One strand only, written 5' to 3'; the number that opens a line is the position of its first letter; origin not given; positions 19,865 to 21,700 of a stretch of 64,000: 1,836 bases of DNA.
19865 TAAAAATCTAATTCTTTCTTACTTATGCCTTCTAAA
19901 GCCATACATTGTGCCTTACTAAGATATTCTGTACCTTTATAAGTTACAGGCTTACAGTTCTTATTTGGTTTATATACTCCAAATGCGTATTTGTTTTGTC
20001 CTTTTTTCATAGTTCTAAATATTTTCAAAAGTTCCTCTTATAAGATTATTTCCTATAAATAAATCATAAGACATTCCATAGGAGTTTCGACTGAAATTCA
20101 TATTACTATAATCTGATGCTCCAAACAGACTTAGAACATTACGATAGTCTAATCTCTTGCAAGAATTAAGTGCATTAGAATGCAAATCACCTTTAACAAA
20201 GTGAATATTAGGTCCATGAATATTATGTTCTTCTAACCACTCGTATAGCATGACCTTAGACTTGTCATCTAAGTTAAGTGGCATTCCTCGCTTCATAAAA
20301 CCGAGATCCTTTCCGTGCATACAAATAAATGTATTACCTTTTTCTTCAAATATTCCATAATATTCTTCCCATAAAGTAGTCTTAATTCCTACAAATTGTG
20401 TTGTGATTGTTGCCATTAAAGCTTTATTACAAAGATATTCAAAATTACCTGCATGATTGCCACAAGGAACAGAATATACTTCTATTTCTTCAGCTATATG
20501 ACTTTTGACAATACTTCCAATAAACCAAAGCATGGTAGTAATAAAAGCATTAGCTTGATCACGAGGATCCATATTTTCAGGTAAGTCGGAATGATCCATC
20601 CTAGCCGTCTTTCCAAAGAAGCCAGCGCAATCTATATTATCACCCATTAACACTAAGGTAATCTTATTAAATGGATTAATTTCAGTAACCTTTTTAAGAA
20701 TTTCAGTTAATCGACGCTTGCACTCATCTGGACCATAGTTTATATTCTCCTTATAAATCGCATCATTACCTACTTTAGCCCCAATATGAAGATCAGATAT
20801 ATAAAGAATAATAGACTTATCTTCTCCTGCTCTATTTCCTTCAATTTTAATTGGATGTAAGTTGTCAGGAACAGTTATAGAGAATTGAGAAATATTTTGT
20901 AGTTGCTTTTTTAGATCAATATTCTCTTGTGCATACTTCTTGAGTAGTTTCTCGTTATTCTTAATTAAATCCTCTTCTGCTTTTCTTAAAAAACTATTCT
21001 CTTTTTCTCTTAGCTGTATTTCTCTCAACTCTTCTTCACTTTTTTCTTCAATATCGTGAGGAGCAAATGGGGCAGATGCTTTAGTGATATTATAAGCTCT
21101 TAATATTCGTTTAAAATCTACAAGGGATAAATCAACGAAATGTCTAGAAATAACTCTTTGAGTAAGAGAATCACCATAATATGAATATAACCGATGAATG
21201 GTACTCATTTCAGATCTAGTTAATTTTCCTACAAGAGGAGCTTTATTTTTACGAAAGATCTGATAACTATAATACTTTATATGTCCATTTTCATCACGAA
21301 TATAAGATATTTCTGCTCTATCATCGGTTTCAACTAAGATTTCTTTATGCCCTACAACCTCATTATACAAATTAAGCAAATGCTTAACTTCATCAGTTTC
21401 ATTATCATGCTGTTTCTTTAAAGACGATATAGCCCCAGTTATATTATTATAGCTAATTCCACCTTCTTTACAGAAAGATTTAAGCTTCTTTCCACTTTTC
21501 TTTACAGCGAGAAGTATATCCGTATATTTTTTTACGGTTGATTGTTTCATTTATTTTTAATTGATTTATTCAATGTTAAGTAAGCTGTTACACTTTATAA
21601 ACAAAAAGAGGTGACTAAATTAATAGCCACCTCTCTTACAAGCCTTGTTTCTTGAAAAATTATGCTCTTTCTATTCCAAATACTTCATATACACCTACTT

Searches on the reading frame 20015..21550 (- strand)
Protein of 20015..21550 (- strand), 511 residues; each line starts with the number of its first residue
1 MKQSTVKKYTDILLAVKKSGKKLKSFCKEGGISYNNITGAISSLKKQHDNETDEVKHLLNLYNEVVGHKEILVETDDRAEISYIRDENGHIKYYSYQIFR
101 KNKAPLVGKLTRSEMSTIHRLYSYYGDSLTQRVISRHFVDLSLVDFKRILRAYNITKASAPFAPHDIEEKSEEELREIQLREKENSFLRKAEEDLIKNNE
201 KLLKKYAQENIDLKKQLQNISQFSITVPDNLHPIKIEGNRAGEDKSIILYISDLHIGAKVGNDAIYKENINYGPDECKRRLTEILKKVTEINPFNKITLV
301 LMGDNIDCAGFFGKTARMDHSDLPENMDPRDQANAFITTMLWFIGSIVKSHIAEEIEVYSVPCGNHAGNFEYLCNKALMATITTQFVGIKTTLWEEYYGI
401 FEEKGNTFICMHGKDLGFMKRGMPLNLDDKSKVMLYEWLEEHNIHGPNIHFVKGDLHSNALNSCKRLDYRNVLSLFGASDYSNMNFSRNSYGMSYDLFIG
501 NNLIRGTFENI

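Call 58: search_protein_families(library=phrogs, proteins=[window:20015-21550:-], max_evalue=0.00001)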
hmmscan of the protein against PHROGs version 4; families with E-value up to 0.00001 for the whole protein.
window:20015-21550:- (511 aa): 3 families
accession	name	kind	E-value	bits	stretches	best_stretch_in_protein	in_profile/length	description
phrog_22398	-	unknown function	3.7e-18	66.5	1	218-493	137-413/433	-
phrog_284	-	DNA, RNA and nucleotide metabolism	6e-12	46.2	1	172-483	58-365/398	exonuclease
phrog_704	-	DNA, RNA and nucleotide metabolism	1.1e-07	32.3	1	15-381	14-266/390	DNA repair exonuclease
